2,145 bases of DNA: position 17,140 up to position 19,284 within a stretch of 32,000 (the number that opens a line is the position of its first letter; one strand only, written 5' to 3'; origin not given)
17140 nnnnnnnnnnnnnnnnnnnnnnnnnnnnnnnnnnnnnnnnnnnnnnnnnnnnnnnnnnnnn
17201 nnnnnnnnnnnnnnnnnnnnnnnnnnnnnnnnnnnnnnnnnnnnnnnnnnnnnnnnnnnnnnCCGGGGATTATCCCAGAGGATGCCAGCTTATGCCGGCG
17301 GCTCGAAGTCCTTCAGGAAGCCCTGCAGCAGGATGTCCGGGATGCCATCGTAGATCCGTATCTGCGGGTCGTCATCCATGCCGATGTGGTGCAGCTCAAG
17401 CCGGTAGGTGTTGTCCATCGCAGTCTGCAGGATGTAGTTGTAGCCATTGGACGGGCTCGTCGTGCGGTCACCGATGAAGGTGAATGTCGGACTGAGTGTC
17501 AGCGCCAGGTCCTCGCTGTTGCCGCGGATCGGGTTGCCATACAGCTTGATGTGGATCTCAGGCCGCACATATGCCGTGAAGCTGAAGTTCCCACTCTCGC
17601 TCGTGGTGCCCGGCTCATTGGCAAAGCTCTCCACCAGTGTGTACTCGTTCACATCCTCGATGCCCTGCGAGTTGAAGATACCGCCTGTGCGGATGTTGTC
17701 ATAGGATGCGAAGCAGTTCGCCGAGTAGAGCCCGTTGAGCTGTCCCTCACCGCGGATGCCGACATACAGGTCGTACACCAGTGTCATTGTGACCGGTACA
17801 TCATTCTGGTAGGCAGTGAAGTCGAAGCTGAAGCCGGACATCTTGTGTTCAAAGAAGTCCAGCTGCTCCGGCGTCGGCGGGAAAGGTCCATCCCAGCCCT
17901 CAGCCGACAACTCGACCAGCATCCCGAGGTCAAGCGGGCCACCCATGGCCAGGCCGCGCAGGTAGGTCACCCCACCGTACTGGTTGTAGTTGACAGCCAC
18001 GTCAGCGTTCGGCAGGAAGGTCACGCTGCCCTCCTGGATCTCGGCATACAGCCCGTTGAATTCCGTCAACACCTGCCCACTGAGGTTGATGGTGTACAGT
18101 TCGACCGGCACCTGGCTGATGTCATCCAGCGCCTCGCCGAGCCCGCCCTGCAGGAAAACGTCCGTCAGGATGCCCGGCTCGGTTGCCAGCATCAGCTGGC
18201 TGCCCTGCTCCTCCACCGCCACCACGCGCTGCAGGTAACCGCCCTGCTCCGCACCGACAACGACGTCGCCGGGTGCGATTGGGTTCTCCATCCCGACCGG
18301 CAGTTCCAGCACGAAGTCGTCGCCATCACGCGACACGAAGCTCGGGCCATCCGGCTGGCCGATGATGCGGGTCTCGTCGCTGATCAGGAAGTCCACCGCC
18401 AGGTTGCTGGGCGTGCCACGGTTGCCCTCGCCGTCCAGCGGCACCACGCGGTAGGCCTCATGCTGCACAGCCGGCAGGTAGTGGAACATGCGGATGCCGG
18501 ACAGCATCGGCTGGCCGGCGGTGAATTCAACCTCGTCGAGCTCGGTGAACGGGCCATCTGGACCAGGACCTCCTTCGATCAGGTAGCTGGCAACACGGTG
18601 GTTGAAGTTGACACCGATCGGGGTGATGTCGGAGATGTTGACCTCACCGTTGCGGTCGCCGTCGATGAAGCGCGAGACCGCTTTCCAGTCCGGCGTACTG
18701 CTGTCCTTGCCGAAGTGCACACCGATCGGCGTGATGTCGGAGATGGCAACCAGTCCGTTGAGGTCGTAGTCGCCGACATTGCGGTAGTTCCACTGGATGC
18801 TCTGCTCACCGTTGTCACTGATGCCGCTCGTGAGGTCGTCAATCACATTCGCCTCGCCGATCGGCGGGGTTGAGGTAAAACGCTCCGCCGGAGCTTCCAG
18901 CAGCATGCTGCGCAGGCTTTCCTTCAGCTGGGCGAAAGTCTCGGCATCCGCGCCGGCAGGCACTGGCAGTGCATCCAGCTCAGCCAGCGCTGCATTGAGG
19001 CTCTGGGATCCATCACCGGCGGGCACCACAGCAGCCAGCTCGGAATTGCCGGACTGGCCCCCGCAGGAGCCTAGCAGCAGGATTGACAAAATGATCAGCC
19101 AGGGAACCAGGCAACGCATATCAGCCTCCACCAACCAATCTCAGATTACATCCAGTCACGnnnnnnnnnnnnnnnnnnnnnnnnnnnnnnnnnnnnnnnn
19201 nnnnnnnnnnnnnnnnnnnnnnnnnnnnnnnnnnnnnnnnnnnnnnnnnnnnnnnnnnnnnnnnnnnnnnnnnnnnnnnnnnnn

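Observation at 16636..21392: Operon of two paralogous dockerin-bearing lipoproteins plus a DJ-1/PfpI enzyme: candidate non-cellulosomal surface assembly system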

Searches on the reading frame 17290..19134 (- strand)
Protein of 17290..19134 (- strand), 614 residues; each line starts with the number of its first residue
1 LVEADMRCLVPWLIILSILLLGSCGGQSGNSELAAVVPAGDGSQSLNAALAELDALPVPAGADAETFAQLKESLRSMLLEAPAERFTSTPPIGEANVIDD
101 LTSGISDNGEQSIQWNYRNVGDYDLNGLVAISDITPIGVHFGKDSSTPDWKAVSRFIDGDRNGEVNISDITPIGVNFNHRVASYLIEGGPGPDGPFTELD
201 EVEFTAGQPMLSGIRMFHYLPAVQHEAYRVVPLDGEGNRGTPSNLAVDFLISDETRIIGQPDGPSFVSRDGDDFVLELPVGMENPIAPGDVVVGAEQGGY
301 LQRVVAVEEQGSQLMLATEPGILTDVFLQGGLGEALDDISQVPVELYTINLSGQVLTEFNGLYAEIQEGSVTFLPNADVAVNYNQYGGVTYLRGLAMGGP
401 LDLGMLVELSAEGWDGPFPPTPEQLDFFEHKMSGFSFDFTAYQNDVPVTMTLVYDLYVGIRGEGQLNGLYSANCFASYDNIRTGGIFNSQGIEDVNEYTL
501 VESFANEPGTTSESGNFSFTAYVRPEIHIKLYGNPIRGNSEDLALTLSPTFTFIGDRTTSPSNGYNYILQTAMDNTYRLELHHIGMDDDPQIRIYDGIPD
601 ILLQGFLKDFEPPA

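Call 3: search_protein_families(library=pfam, proteins=[window:17290-19134:-], max_evalue=1)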
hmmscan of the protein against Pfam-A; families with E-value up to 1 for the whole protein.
window:17290-19134:- (614 aa): 0 families

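Call 4: search_protein_families(library=ncbifam, proteins=[window:17290-19134:-], max_evalue=1)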
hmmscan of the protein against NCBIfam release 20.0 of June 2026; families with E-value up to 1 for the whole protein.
window:17290-19134:- (614 aa): 1 family
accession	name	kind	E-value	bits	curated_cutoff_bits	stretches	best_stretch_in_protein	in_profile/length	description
NF052586.1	RnaseECyano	equivalog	0.37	9.1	900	1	97-138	33-74/619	ribonuclease E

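Call 14: find_homologous_proteins(query=window:17290-19119:-)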
Query window:17290-19119:- (609 aa): 45 proteins with E <= 0.001 among 8000 candidates.
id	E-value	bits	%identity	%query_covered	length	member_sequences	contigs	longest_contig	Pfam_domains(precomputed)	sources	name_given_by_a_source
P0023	0.0e+0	1384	100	100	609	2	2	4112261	-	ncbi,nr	ncbi:MAG: hypothetical protein H7A35_15020 [Planctomycetales bacterium]|nr:hypothetical protein [bac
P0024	6.0e-264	895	68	91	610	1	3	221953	-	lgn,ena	-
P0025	1.5e-260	884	65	100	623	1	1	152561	-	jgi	jgi:hypothetical protein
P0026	1.2e-231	789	58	98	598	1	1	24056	-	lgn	-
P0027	1.6e-231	788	58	100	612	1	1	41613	-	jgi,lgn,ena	-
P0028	2.2e-231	788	59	99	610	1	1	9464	-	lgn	-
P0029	1.9e-228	778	58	99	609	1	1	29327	-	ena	-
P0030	3.9e-228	777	57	100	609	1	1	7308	-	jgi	jgi:hypothetical protein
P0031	1.0e-227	776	58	97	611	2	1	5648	-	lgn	-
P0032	1.8e-226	771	58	98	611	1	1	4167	-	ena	-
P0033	5.6e-224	763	58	93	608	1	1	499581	-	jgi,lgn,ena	-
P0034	6.0e-223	760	58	100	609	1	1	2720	-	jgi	jgi:hypothetical protein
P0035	7.5e-223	759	59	93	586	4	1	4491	-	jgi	-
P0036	1.2e-216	739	56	98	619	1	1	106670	-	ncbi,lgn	-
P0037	1.5e-216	739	57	94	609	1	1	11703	-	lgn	-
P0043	6.6e-45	172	43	38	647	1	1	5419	PF28445.1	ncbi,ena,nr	ncbi:hypothetical protein IIA79_06145 [bacterium]|nr:hypothetical protein [bacterium]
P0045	5.8e-35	139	37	46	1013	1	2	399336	-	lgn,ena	-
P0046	8.4e-28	115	35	38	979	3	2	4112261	PF13360.14,PF13570.14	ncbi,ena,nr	ncbi:MAG: PQQ-binding-like beta-propeller repeat protein [Planctomycetales bacterium]|nr:PQQ-binding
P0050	2.7e-24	104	31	43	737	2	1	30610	-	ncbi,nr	ncbi:hypothetical protein KDL30_14880 [bacterium]|nr:hypothetical protein [bacterium]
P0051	1.4e-22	98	35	33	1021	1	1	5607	PF17957.8,PF13620.13,PF00082.28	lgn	-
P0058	2.2e-18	84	31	24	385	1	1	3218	PF00404.25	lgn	-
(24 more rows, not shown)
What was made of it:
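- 17290..19119 (-): Gene B: 609-aa lipoprotein (stop codon included; start at ATG 19119). 100% identical to NCBI H7A35_15020 (call 14).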

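Call 21: search_protein_families(library=pfam, proteins=[P0058, P0043, P0046, P0050, P0045, P0051], max_evalue=0.01)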
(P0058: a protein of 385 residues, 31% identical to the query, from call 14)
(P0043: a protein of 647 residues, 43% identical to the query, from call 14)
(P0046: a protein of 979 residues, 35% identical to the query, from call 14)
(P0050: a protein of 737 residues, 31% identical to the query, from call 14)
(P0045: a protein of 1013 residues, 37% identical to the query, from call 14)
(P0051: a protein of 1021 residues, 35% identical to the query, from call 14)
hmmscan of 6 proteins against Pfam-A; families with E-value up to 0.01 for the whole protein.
P0058 (385 aa): 1 family
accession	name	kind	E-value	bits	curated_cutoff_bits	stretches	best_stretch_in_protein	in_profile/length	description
PF00404.24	Dockerin_1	-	5e-07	30.3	22.9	0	58-111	1-50/57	Dockerin type I domain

P0043 (647 aa): 1 family
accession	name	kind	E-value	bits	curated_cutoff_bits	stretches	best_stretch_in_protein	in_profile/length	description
PF00404.24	Dockerin_1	-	0.0028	18.3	22.9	0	131-181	1-50/57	Dockerin type I domain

P0046 (979 aa): 2 families
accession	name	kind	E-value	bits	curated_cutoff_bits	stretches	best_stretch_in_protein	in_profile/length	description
PF13360.13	PQQ_2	-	1.6e-16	61.1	27.6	2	810-897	2-91/233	Outer membrane protein assembly factor BamB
PF13570.13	Beta-prop_ACSF4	-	8e-14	52.2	133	1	850-944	31-207/329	Beta-alanine-activating enzyme, beta-propeller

P0050 (737 aa): 3 families
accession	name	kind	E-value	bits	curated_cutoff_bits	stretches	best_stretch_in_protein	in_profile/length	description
PF13620.12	CarboxypepD_reg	-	0.00022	22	32.3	1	634-686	4-59/82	Carboxypeptidase regulatory-like domain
PF00404.24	Dockerin_1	-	0.00054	20.5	22.9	1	127-175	2-49/57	Dockerin type I domain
PF13715.12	CarbopepD_reg_2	-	0.0029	18.1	32.2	1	633-680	2-49/88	CarboxypepD_reg-like domain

P0045 (1013 aa): 0 families

P0051 (1021 aa): 5 families
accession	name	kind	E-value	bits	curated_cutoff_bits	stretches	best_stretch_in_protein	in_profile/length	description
PF00082.27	Peptidase_S8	-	6.3e-49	167.3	21.8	1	400-661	1-273/288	Subtilase family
PF13620.12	CarboxypepD_reg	-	3.1e-08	34.3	32.3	1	905-980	2-80/82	Carboxypeptidase regulatory-like domain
PF17957.7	Big_7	-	4.1e-07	31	24.1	1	987-1015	1-29/70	Bacterial Ig domain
PF13715.12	CarbopepD_reg_2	-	2.6e-05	24.6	32.2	1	905-980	1-75/88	CarboxypepD_reg-like domain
PF00041.27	fn3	-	0.009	16.6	25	1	691-776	2-79/84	Fibronectin type III domain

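Call 34: predict_structure(alignment_id=A2)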
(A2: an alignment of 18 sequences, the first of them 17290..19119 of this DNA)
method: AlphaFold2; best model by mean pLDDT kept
length: 609 residues; sequences in the alignment: 18
mean_pLDDT: 66.5   pTM: 0.47
mean pLDDT of the five models: 66.5, 62.8, 61.4, 61.3, 60.5
residues with pLDDT >= 90: 93; 70-90: 191; 50-70: 164; < 50: 161
segments of 3 or more residues with pLDDT < 50: 17-38, 99-105, 113-138, 142-173, 204-209, 242-247, 292-294, 317-338, 377-387, 434-442, 528-532, 579-582
pLDDT, mean of each block of 10 residues (from residue 1): 63 53 27 43 67 60 67 64 60 57 49 45 40 42 43 40 40 62 80 79 48 55 78 78 48 73 82 85 71 61 89 62 35 40 78 92 80 49 45 77 93 89 80 47 61 93 92 80 58 86 87 93 64 64 92 89 92 64 65 88 74
secondary structure, 60 per line:
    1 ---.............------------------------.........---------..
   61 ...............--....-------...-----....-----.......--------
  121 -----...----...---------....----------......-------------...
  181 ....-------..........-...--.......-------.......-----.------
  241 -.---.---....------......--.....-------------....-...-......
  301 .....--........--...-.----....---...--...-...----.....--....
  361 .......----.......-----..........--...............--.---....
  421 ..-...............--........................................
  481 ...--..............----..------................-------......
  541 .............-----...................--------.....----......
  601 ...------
elements in order: H4-16 H41-49 H59-75 H78-81 E97-100 E106-112 E133-135 H145-148 E159-161 E178-184 E192-198 E203-205 E208-214 E222-228 E250-253 E260-265 E268-272 E286-289 E295-305 E308-315 H327-330 E343-345 E350-354 E357-367 E372-378 E384-393 E396-410 H417-422 E424-438 E441-483 E486-499 E512-527 E535-553 E559-577 E586-590 E595-603
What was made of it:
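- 18877..18999 (-): B helical leader (residues 41-81, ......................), also present in other cassette proteins. Model helices (call 34).
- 18388..18594 (-): B FN3-like domain (residues 176-244). Model strands 178-228 (call 34).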

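Call 37: fold_search(model_id=the predicted structure, library=pdb)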
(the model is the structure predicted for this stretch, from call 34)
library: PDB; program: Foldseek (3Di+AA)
matches with E <= 10: 373; with E <= 0.001: 0
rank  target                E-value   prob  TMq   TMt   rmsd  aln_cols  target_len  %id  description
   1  9ba4_A                1.5e-02  0.20  0.10  0.07  30.1       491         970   10  Full-length cross-linked Contactin 2 (CNTN2) (released 2024-07-17)
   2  7qe4_BBB              2.5e-02  0.04  0.05  0.08  26.9       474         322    9  B-trefoil lectin from Salpingoeca rosetta in complex with GalNAc (released 2022-09-14)
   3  7zcx_AAA              2.8e-02  0.04  0.08  0.06  33.3       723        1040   10  S-layer protein SlaA from Sulfolobus acidocaldarius at pH 4.0 (released 2023-06-14)
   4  4liq_E                5.1e-02  0.04  0.06  0.08  30.6       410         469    8  Structure of the extracellular domain of human CSF-1 receptor in complex with the Fab fragment of RG7155 (released 2014-06-18)
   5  8url                  7.6e-02  0.05  0.06  0.07  26.9       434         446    7  The Apo NanJ structure from Clostridium perfringens (released 2024-09-04)
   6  7qe4_AAA              7.9e-02  0.02  0.05  0.07  27.6       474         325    9  B-trefoil lectin from Salpingoeca rosetta in complex with GalNAc (released 2022-09-14)
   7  1mal_A                8.4e-02  0.03  0.08  0.10  26.8       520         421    6  STRUCTURAL BASIS FOR SUGAR TRANSLOCATION THROUGH MALTOPORIN CHANNELS AT 3.1 ANGSTROMS RESOLUTION (released 1995-12-31)
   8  9fls_A                9.7e-02  0.08  0.08  0.13  36.9       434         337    8  CryoEM structure of the fragment-3 (2061-2397) in the grappling hook protein A (GhpA) in the bacterium Aureispira sp.  (released 2024-10-16)
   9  6h03_B                9.7e-02  0.04  0.06  0.05  48.0       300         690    8  OPEN CONFORMATION OF THE MEMBRANE ATTACK COMPLEX (released 2018-12-19)
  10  6l7e_A                1.0e-01  0.02  0.07  0.04  35.0       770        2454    8  Toxin Complex TcdA1-TcdB1-TccC2 (released 2020-11-04)
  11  7r55_A                1.1e-01  0.02  0.05  0.08  27.1       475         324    8  B-trefoil lectin from Salpingoeca rosetta in complex with Gb3 (released 2022-09-14)
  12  5wix                  1.2e-01  0.03  0.05  0.07  33.2       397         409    8  Crystal structure of P47 of Clostridium botulinum E1 (released 2017-10-25)
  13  6rw6_A                1.3e-01  0.02  0.07  0.03  33.6       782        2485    8  Cryo-EM structure of Photorhabdus luminescens TcdA1 (released 2019-10-23)
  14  4m4d_A                1.5e-01  0.03  0.06  0.08  35.6       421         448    9  Crystal structure of lipopolysaccharide binding protein (released 2013-10-30)
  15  2obd_A                1.6e-01  0.04  0.08  0.09  37.0       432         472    5  Crystal Structure of Cholesteryl Ester Transfer Protein (released 2007-01-23)
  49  2ic2_A                6.7e-01  0.94  0.13  0.64   6.2       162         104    7  Crystal Structure of the First FNIII Domain of Ihog (released 2006-10-24)
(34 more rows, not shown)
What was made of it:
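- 18388..18594 (-): Foldseek hit to 2ic2 FN3, probability 0.94 (call 37).
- On FN3 / Ig-like fold: Foldseek hit to 2ic2 FN3, probability 0.94, target TM 0.64, for B (call 37).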

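Call 39: find_encoding_contigs(protein=P0036, flank=8000, max_places=1)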
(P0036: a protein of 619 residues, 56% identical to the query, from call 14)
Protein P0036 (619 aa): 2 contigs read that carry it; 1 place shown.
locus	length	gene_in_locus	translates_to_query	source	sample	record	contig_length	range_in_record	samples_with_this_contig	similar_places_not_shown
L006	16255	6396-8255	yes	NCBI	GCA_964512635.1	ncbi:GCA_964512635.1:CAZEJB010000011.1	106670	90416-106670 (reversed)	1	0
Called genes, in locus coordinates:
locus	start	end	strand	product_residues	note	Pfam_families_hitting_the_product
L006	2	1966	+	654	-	?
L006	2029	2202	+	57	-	-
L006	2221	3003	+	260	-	-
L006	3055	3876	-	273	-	PF00903:Glyoxalase (weak), PF18029:Glyoxalase_6 (faint), PF22677:Ble-like_N (faint), PF00903:Glyoxalase (weak)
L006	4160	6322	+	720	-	-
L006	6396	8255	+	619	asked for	-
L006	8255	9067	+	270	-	-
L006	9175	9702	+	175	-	PF00156:Pribosyltran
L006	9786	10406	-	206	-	-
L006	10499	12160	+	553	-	PF13347:MFS_2, PF07690:MFS_1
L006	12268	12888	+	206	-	PF01726:LexA_DNA_bind, PF00717:Peptidase_S24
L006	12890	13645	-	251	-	-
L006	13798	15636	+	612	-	PF00801:PKD (weak), PF18911:PKD_4 (weak), PF00801:PKD, PF18911:PKD_4 (weak)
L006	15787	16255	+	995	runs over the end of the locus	PF17963:Big_9 (faint), PF00801:PKD, PF18911:PKD_4, PF22352:K319L-like_PKD (faint), PF00801:PKD, PF18911:PKD_4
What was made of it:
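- In L006 the A-B pair sits in a quite different neighbourhood without GH38 or PTS genes (call 39).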

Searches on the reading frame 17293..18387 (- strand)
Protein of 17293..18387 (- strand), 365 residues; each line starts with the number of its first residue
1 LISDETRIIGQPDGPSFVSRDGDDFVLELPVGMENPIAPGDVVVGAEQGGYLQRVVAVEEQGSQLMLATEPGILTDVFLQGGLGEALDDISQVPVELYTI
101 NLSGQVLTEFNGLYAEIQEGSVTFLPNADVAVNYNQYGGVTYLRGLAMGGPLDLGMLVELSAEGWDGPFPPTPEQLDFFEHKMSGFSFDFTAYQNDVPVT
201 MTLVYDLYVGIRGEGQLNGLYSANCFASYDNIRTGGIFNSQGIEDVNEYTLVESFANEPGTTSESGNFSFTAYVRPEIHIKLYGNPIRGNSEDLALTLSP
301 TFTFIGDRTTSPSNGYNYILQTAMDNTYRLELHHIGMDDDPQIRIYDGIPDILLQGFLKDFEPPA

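Call 61: search_protein_representatives(protein=window:17293-18387:-)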
Query: 365 residues. Proteins with E-value up to 0.001 (for the whole library): 82; up to 1e-10: 10; up to 1e-30: 4. The best 82 are listed.
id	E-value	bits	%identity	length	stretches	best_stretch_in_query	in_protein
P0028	7.4e-137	472.7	59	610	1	1-364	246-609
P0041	3.9e-108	378.2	53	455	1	1-364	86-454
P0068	5.6e-83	295.5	43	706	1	1-357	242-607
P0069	1.5e-53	198.6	40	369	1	90-359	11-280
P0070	1.0e-26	110.3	32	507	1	2-283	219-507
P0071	3.7e-26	108.5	27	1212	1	1-337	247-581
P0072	2.3e-20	89.4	56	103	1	284-364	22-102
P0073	1.1e-18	83.9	32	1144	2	164-357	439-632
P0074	1.4e-15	73.7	26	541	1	7-283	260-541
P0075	8.7e-12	61.2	32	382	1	21-285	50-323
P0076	1.9e-10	56.8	30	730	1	18-334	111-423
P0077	6.2e-10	55.1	32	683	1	36-290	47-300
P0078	1.1e-08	51.0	27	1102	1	15-283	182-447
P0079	1.5e-08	50.6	31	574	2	34-226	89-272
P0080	2.6e-08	49.8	26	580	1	21-284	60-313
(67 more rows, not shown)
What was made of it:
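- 17293..18387 (-): B head (residues 245-609): uncharacterised beta-rich domain family with motifs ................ and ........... 82 representative clusters at E<1e-3 (call 61).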

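Call 63: search_protein_families(library=pfam, alignment_id=A6, max_evalue=0.001)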
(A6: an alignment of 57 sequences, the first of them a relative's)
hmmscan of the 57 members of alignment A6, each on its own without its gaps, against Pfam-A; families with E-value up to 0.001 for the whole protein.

A. member 1, P0068 (706 aa): 0 families

B. families by the number of members that match (of 57 scanned): 44 families (the first 25 are shown)
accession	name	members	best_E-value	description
PF18911.6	PKD_4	5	1e-13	PKD domain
PF00801.26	PKD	5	4.4e-09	PKD domain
PF02369.22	Big_1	4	1.3e-06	Bacterial Ig-like domain (group 1)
PF03781.23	FGE-sulfatase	3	3.5e-47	Sulfatase-modifying factor enzyme 1-like domain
PF13620.12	CarboxypepD_reg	3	4.6e-25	Carboxypeptidase regulatory-like domain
PF13715.12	CarbopepD_reg_2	3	5.6e-14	CarboxypepD_reg-like domain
PF17210.9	SdrD_B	3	4.4e-10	SdrD B-like domain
PF24684.1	Vgb_lyase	3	4.4e-07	Virginiamycin B lyase family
PF01436.27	NHL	2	4.7e-47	NHL repeat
PF09603.15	Fib_succ_major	2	3.3e-41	Fibrobacter succinogenes major domain (Fib_succ_major)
PF22902.2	NOMO1-like_9th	2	3.6e-14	BOS complex subunit NOMO1-like, beta sandwich domain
PF25021.1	TEN_NHL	2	2.5e-08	Teneurin NHL domain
PF17802.7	SpaA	2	1.1e-07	Prealbumin-like fold domain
PF11974.14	bMG3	2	1.3e-06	Bacterial alpha-2-macroglobulin MG3 domain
PF13540.12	RCC1_2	1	9.9e-42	Regulator of chromosome condensation (RCC1) repeat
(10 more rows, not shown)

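Call 66: search_solved_structures(query=A7, max_evalue=10, show_alignments=2)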
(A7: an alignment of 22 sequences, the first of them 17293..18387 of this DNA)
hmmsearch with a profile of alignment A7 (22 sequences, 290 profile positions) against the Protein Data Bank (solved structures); distinct sequences matched with E-value up to 10: 1.
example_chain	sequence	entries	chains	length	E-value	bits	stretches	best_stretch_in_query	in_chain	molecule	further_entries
5jqc_A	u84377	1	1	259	0.027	16.9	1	218-255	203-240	Lmo1076 protein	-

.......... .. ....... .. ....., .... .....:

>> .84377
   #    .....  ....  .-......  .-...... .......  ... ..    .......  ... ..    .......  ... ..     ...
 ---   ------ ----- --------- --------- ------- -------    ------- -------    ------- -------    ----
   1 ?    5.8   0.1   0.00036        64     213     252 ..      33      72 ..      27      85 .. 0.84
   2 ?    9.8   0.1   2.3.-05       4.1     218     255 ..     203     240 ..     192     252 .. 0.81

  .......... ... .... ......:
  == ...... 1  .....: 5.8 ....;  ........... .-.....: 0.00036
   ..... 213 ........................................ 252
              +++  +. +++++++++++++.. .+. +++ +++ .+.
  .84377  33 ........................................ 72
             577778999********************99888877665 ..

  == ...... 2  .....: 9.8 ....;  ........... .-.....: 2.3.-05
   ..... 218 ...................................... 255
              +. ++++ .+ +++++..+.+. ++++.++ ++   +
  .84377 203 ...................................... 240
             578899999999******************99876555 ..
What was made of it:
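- Checked: B's is beta-rich and unassignable (calls 37, 63, 66).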

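Call 67: search_protein_families(library=ncbifam, alignment_id=A7, max_evalue=0.1)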
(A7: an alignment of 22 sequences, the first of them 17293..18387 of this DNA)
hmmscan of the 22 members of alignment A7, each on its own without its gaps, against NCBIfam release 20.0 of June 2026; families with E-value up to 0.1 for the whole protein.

A. member 1, window:17293-18387:- (365 aa): 0 families

B. families by the number of members that match (of 22 scanned): 4 families
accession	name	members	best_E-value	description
NF006396.0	PRK08645.1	1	0.08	bifunctional homocysteine S-methyltransferase/methylenetetrahydrofolate reductase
NF011986.0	PRK15446.2-2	1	0.083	alpha-D-ribose 1-methylphosphonate 5-triphosphate diphosphatase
NF047952.2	ATportTamB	1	0.089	autotransporter assembly complex protein TamB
NF045517.1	halo_surf_dom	1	0.091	BGTF surface domain-containing protein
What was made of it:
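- Tried and rejected: Profile of B's head against PDB, and its members against NCBIfam: nothing meaningful (calls 66, 67).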
